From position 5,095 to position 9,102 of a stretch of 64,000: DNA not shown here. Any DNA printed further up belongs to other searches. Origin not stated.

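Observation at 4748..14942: Ten-kb redox gene string joins a classical NfnAB pair to a Bfu-type NuoE/NuoF/NuoG-like trio, capped by Cys-ribbon and diiron proteins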

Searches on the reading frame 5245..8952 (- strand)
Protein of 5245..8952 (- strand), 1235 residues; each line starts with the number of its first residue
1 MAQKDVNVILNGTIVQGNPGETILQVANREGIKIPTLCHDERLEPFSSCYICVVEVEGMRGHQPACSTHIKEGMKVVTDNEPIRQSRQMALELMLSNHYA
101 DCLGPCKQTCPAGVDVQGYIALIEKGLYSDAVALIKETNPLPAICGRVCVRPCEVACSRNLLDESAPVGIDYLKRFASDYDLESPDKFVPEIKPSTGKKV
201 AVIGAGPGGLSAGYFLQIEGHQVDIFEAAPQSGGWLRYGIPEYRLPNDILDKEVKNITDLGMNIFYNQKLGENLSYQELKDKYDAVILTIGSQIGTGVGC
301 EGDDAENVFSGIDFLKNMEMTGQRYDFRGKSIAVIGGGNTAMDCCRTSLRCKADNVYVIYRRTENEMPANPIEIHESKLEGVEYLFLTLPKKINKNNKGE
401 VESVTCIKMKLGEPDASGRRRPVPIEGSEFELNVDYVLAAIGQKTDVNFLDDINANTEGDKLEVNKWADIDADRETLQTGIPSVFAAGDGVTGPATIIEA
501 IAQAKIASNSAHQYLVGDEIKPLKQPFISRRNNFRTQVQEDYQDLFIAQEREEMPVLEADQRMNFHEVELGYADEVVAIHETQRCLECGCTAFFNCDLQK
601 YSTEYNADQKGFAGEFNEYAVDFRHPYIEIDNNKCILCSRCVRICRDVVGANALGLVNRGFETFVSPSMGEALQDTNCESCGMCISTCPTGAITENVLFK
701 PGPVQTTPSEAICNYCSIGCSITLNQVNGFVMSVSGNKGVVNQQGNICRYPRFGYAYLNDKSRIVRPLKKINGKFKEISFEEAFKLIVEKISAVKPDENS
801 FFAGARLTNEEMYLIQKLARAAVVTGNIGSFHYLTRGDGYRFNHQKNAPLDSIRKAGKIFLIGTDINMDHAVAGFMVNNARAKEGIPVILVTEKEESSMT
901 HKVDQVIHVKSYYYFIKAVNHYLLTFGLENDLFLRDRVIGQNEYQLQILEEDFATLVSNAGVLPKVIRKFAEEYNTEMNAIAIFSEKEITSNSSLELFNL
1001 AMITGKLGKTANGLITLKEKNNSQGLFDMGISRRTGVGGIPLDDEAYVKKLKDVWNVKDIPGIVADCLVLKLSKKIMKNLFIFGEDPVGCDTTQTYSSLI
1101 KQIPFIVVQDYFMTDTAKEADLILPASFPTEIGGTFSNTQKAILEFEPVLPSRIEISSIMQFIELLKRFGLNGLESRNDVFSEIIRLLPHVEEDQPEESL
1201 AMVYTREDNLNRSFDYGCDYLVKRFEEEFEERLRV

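Call 3: search_protein_families(library=pfam, proteins=[window:5245-8952:-], max_evalue=0.001)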
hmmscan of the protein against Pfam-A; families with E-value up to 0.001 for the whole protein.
window:5245-8952:- (1235 aa): 13 families
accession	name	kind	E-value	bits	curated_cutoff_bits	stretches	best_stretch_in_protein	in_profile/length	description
PF07992.20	Pyr_redox_2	-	2.2e-30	106.5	26.1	1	198-504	1-291/291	Pyridine nucleotide-disulphide oxidoreductase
PF00384.28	Molybdopterin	-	9.6e-29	100.9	24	1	763-1155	1-339/353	Molybdopterin oxidoreductase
PF14691.11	Fer4_20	-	2e-18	66.7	25.8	1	104-183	30-110/113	Dihydroprymidine dehydrogenase domain II, 4Fe-4S cluster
PF13510.11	Fer2_4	-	7.3e-18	64.8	22.8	1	4-80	2-81/82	2Fe-2S iron-sulfur cluster binding domain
PF22117.2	Fer4_Nqo3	-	3.9e-10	40.2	27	1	626-694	2-67/67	NADH-quinone oxidoreductase subunit 3, ferredoxin-like domain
PF00070.33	Pyr_redox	-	7.7e-09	36.4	22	1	332-405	2-78/82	Pyridine nucleotide-disulphide oxidoreductase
PF13450.12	NAD_binding_8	-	7.3e-08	33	21.9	1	202-239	1-38/68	NAD(P)-binding Rossmann-like domain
PF13738.12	Pyr_redox_3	-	1.8e-07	31.1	30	1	324-488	159-305/305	Pyridine nucleotide-disulphide oxidoreductase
PF12838.12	Fer4_7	-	1e-06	29.6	27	1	634-692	1-52/52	4Fe-4S dicluster domain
PF04879.21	Molybdop_Fe4S4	-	1.3e-06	28.7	22.7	1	711-759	6-54/55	Molybdopterin oxidoreductase Fe4S4 domain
PF14697.11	Fer4_21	-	5e-06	27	35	1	629-694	2-58/59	4Fe-4S dicluster domain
PF10588.14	NADH-G_4Fe-4S_3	-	0.00027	20.8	27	0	87-103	1-17/40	NADH-ubiquinone oxidoreductase-G iron-sulfur binding region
PF00037.32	Fer4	-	0.00034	20.7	21.1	1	677-694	7-24/24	4Fe-4S binding domain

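Call 4: search_protein_families(library=ncbifam, proteins=[window:5245-8952:-], max_evalue=0.001)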
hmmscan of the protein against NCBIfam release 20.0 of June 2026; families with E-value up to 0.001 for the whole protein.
window:5245-8952:- (1235 aa): 64 families (the best 25 are shown)
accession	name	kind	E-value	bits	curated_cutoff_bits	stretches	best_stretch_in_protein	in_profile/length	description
NF009454.0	PRK12814.1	equivalog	5.3e-190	633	916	1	4-648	2-631/657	putative NADPH-dependent glutamate synthase small subunit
NF009410.0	PRK12771.1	subfamily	2.1e-145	485.5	516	1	63-597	7-518/566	NAD(P)-binding protein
NF009414.0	PRK12778.1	equivalog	3.8e-119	399.1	1103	1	101-515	333-749/752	bifunctional dihydroorotate dehydrogenase B NAD binding subunit/NADPH-dependent glutamate synthase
TIGR01316.1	gltA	equivalog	1.3e-103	347.2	471.75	1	103-515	35-449/449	NADPH-dependent glutamate synthase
TIGR03315.1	Se_ygfK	equivalog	1.4e-95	320.7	835.3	1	99-590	439-888/1012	putative selenate reductase subunit YgfK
NF010590.0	PRK13984.1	equivalog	9.5e-89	298.1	946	1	104-517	196-608/611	putative oxidoreductase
TIGR01318.1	gltD_gamma_fam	subfamily_domain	1.3e-85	287.7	482.95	1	105-515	49-465/467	glutamate synthase, small subunit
NF009413.0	PRK12775.1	equivalog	1.4e-84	284.6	1895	1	101-525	335-764/1006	putative trifunctional 2-polyprenylphenol hydroxylase/glutamate synthase subunit beta/ferritin domain-containing protein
TIGR01973.1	NuoG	equivalog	4.7e-79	266.8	470.05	2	595-1163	103-603/606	NADH-quinone oxidoreductase subunit NuoG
NF009408.0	PRK12769.1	equivalog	9.9e-79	265.1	1003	1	106-516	236-652/659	formate-dependent uric acid utilization protein AegA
TIGR01591.1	Fdh-alpha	equivalog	1e-74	251.9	666.25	1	712-1192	2-502/672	formate dehydrogenase subunit alpha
NF009451.0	PRK12809.1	equivalog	5.4e-73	246.3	1154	1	105-508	218-627/639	formate-dependent uric acid utilization protein YgfT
NF009409.0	PRK12770.1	subfamily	1.7e-69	234.6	343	1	191-517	12-352/360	putative glutamate synthase subunit beta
NF009415.0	PRK12779.1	equivalog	8.8e-69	232.4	1519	1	107-509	211-620/944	putative bifunctional glutamate synthase subunit beta/2-polyprenylphenol hydroxylase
TIGR01317.1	GOGAT_sm_gam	subfamily_domain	2.8e-62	211.2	447.7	1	101-520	46-483/485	glutamate synthase small subunit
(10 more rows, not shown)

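Call 9: find_homologous_proteins(query=window:5245-8952:-, max_evalue=1e-10)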
Query window:5245-8952:- (1235 aa): 8000 proteins with E <= 1e-10 among 8000 candidates; the best 120 are listed.
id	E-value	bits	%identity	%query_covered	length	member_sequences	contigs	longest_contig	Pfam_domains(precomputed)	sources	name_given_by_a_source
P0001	0.0e+0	2833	100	100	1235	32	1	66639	PF14697.12,PF13510.12,PF00384.28,PF13450.13,PF14691.12,PF07992.21,PF00070.34,PF13738.13,PF12838.13,PF22117.3,PF04879.22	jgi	-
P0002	0.0e+0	2470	85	100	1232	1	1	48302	PF13510.12,PF00384.28,PF13450.13,PF14691.12,PF07992.21,PF00070.34,PF13738.13,PF12838.13,PF22117.3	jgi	-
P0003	0.0e+0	2267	78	99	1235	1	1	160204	PF14697.12,PF13510.12,PF00384.28,PF13450.13,PF14691.12,PF07992.21,PF00070.34,PF13738.13,PF12838.13,PF22117.3,PF04879.22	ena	-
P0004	0.0e+0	2219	75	100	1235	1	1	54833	PF13510.12,PF00384.28,PF13450.13,PF14691.12,PF07992.21,PF00070.34,PF13738.13,PF12838.13,PF22117.3,PF04879.22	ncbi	ncbi:FAD-dependent oxidoreductase [Bacteroidota bacterium]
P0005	0.0e+0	2211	75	100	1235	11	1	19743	PF14697.12,PF13510.12,PF00384.28,PF13450.13,PF14691.12,PF07992.21,PF00070.34,PF13738.13,PF12838.13,PF22117.3,PF04879.22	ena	-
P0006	0.0e+0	2193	75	100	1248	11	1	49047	PF13510.12,PF00384.28,PF13450.13,PF14691.12,PF07992.21,PF00070.34,PF00037.33,PF13738.13,PF12838.13,PF22117.3,PF04879.22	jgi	-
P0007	0.0e+0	2191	74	99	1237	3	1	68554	PF13510.12,PF00384.28,PF13450.13,PF14691.12,PF07992.21,PF00070.34,PF00037.33,PF13738.13,PF12838.13,PF22117.3,PF04879.22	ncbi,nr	ncbi:MAG: FAD-dependent oxidoreductase [Bacteroidales bacterium]|nr:FAD-dependent oxidoreductase [Ba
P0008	0.0e+0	2187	75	100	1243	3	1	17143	PF13510.12,PF00384.28,PF13450.13,PF14691.12,PF07992.21,PF00070.34,PF00037.33,PF13738.13,PF12838.13,PF22117.3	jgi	-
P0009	0.0e+0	2182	74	100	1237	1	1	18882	PF14697.12,PF13510.12,PF00384.28,PF13450.13,PF14691.12,PF07992.21,PF00070.34,PF13738.13,PF12838.13,PF22117.3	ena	-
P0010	0.0e+0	2154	74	100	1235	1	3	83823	PF14697.12,PF00384.28,PF13450.13,PF07992.21,PF00070.34,PF12838.13,PF22117.3,PF13510.12,PF01593.31,PF14691.12,PF13738.13,PF04879.22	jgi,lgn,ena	-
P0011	0.0e+0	2150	74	100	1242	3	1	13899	PF13510.12,PF00384.28,PF13450.13,PF14691.12,PF07992.21,PF00070.34,PF00037.33,PF13738.13,PF12838.13,PF22117.3,PF04879.22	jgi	-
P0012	0.0e+0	2145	74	100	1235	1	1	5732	PF13510.12,PF00384.28,PF13450.13,PF14691.12,PF07992.21,PF00070.34,PF13738.13,PF12838.13,PF22117.3,PF04879.22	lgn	-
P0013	0.0e+0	2139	74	100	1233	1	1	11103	PF13510.12,PF00384.28,PF13450.13,PF14691.12,PF07992.21,PF00070.34,PF13738.13,PF12838.13,PF22117.3,PF04879.22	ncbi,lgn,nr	ncbi:MAG: FAD-dependent oxidoreductase [Bacteroidales bacterium]|nr:FAD-dependent oxidoreductase [Ba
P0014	0.0e+0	2094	73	100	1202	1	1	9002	PF14697.12,PF13510.12,PF00384.28,PF13450.13,PF14691.12,PF07992.21,PF00070.34,PF13738.13,PF12838.13,PF22117.3,PF04879.22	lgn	-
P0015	0.0e+0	2080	71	100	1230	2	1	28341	PF13510.12,PF01593.31,PF00384.28,PF13450.13,PF14691.12,PF07992.21,PF00070.34,PF13738.13,PF12838.13,PF22117.3,PF04879.22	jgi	jgi:formate dehydrogenase major subunit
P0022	0.0e+0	2045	71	100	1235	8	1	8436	PF14697.12,PF13510.12,PF00384.28,PF13450.13,PF14691.12,PF07992.21,PF00070.34,PF00037.33,PF13738.13,PF22117.3,PF04879.22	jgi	-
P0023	0.0e+0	2044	71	100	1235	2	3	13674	PF14697.12,PF13510.12,PF00384.28,PF13450.13,PF14691.12,PF07992.21,PF00070.34,PF13738.13,PF22117.3,PF04879.22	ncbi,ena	-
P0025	0.0e+0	2038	70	100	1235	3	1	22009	PF14697.12,PF13510.12,PF00384.28,PF13450.13,PF14691.12,PF07992.21,PF00070.34,PF13738.13,PF22117.3,PF04879.22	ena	-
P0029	0.0e+0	2034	70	100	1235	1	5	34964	PF14697.12,PF13510.12,PF00384.28,PF13450.13,PF14691.12,PF07992.21,PF00070.34,PF13738.13,PF22117.3,PF04879.22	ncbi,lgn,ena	-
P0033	0.0e+0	2029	70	100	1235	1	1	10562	PF14697.12,PF13510.12,PF00384.28,PF13450.13,PF14691.12,PF07992.21,PF00070.34,PF13738.13,PF22117.3,PF04879.22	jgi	-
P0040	0.0e+0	2026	71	100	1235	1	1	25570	PF13510.12,PF00384.28,PF13450.13,PF14691.12,PF07992.21,PF00070.34,PF13738.13,PF12838.13,PF22117.3,PF04879.22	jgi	jgi:formate dehydrogenase major subunit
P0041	0.0e+0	2026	70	100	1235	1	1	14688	PF14697.12,PF13510.12,PF00384.28,PF13450.13,PF14691.12,PF07992.21,PF00070.34,PF13738.13,PF22117.3,PF04879.22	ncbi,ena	ncbi:MAG: FAD-dependent oxidoreductase [Bacteroidota bacterium]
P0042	0.0e+0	2026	70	100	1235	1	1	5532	PF14697.12,PF13510.12,PF00384.28,PF13450.13,PF14691.12,PF07992.21,PF00070.34,PF22117.3,PF04879.22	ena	-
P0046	0.0e+0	2025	70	100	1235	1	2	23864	PF14697.12,PF13510.12,PF00384.28,PF13450.13,PF14691.12,PF07992.21,PF00070.34,PF13738.13,PF22117.3,PF04879.22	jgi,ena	-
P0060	0.0e+0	2011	70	100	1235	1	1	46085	PF14697.12,PF13510.12,PF00384.28,PF13450.13,PF14691.12,PF07992.21,PF00070.34,PF13738.13,PF22117.3,PF04879.22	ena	-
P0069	0.0e+0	2003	69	100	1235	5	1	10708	PF14697.12,PF10588.15,PF00384.28,PF13450.13,PF07992.21,PF00070.34,PF12838.13,PF22117.3,PF13510.12,PF14691.12,PF13738.13,PF04879.22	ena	-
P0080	0.0e+0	1992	69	100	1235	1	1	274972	PF14697.12,PF00384.28,PF13450.13,PF07992.21,PF00070.34,PF12838.13,PF22117.3,PF01266.31,PF13510.12,PF01593.31,PF14691.12,PF13738.13,PF04879.22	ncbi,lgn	-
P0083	0.0e+0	1990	69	100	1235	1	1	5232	PF14697.12,PF13510.12,PF00384.28,PF13450.13,PF14691.12,PF07992.21,PF00070.34,PF13738.13,PF22117.3,PF04879.22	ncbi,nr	ncbi:MAG: molybdopterin-dependent oxidoreductase [Bacteroidetes bacterium]|nr:molybdopterin-dependen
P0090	0.0e+0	1985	69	100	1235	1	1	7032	PF13510.12,PF00384.28,PF13450.13,PF14691.12,PF07992.21,PF00070.34,PF13738.13,PF22117.3,PF04879.22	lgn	-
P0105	0.0e+0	1979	68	100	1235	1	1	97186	PF14697.12,PF13510.12,PF00384.28,PF13450.13,PF14691.12,PF07992.21,PF00070.34,PF13738.13,PF22117.3,PF04879.22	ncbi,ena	-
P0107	0.0e+0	1978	68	100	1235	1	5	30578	PF13510.12,PF00384.28,PF13450.13,PF14691.12,PF07992.21,PF00070.34,PF13738.13,PF22117.3,PF04879.22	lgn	-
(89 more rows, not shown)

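Call 11: find_related_loci(query=window:5245-8952:-, collection=genome_contigs, flank=10000)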
Query window:5245-8952:- (1235 aa) in genome_contigs; peptide patterns used: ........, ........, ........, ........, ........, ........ (x = any residue, [..] = any of these).
336 stretches matched a pattern; 284 encode a relative of the query (tblastn E <= 1e-3); the best 80 are kept; 80 distinct loci.
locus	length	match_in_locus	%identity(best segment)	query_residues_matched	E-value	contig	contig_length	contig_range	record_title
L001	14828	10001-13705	95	1-1235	0e+0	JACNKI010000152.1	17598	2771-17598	MAG: Bacteroidetes bacterium isolate NIOZ-UU56 NIOZ-UU_NODE_3961_length_17598_cov_34.8557, whole genome shotgun sequence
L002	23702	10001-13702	75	1-1234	0e+0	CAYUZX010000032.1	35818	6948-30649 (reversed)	MAG TPA_asm: uncultured Prolixibacteraceae bacterium isolate SRP178699_co1_420 genome assembly, contig: NODE_1159_length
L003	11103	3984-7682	74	1-1233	0e+0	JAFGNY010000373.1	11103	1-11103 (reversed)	MAG: Bacteroidales bacterium isolate Zod_Metabat.574 k87_12805891, whole genome shotgun sequence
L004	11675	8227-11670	76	1-1185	0e+0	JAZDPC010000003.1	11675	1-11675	MAG: Bacteroidota bacterium isolate MEGAHIT-group-0.816 k141_13858401, whole genome shotgun sequence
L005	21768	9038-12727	71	1-1233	0e+0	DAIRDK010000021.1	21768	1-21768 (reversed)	MAG TPA_asm: Bacteroidales bacterium isolate CTOTU7589 NODE_3970_length_21768_cov_5.296827, whole genome shotgun sequenc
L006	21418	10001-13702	75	1-1234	0e+0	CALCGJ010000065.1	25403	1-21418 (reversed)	MAG TPA_asm: uncultured Bacteroidetes bacterium isolate ERR2206790_bin.55_CONCOCT_v1.1_MAG genome assembly, contig: ERZ8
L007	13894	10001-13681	71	1-1229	0e+0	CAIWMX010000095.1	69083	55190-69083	MAG: uncultured Bacteroidales bacterium isolate AM-2014_bin-2482 genome assembly, contig: bin-2482:095/140, whole genome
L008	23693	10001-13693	70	1-1233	0e+0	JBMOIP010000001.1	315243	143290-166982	MAG: Bacteroidales bacterium isolate Deming_bin.452 contig9, whole genome shotgun sequence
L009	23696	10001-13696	70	1-1234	0e+0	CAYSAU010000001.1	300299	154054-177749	MAG TPA_asm: uncultured Prolixibacteraceae bacterium isolate SRP278314_co2_362 genome assembly, contig: NODE_33_length_3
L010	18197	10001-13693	69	1-1233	0e+0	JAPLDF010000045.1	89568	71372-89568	MAG: Bacteroidetes bacterium isolate LacPavin_0419_WC70L_MAG_48_58 LacPavin_0419_WC70L_scaffold_214129, whole genome sho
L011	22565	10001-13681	69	1-1229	0e+0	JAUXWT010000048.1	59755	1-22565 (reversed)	MAG: Bacteroidales bacterium isolate C15_metabat.bin.17 C15_k141_141917, whole genome shotgun sequence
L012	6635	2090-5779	70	1-1232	0e+0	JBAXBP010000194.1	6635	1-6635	MAG: Bacteroidota bacterium isolate ELA170 MAG170_194, whole genome shotgun sequence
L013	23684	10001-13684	70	1-1230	0e+0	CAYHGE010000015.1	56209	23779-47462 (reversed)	MAG TPA_asm: uncultured Draconibacterium sp. isolate ERP119702_co1_334 genome assembly, contig: NODE_453_length_56209_co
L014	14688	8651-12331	70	1-1229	0e+0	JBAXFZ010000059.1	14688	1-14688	MAG: Bacteroidota bacterium isolate ELA284 MAG284_59, whole genome shotgun sequence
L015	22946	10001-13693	70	1-1233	0e+0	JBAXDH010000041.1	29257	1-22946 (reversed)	MAG: bacterium isolate ELA214 MAG214_41, whole genome shotgun sequence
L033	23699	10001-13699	68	1-1235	0e+0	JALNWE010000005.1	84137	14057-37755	MAG: Bacteroidales bacterium isolate SO_2016_LW1 bin 3 scaffold00139_LW64-88_2016, whole genome shotgun sequence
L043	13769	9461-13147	64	6-1235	0e+0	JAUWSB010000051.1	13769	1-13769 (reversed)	MAG: Bacteroidota bacterium isolate CSMAG_2543 CSMAG_2543_k127_7308228_length_13769_cov_67.7712, whole genome shotgun se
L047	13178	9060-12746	63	6-1235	0e+0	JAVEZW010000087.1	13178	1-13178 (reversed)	MAG: Bacteroidales bacterium isolate BF4_75 NODE_14960_length_13178_cov_8.829975_Biofilm4, whole genome shotgun sequence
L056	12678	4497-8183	64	6-1235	0e+0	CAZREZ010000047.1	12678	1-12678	MAG TPA_asm: uncultured Bacteroidales bacterium isolate binchicken_co181_636 genome assembly, contig: NODE_9235_length_1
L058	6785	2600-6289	63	5-1235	0e+0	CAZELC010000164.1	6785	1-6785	MAG TPA_asm: uncultured Bacteroidales bacterium isolate SRP220891_co1_21 genome assembly, contig: NODE_22242_length_6785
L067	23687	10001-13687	63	5-1235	0e+0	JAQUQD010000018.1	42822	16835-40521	MAG: Bacteroidales bacterium isolate STD1_41 NODE_1713_length_42822_cov_3.895398_Sandtown_D1, whole genome shotgun seque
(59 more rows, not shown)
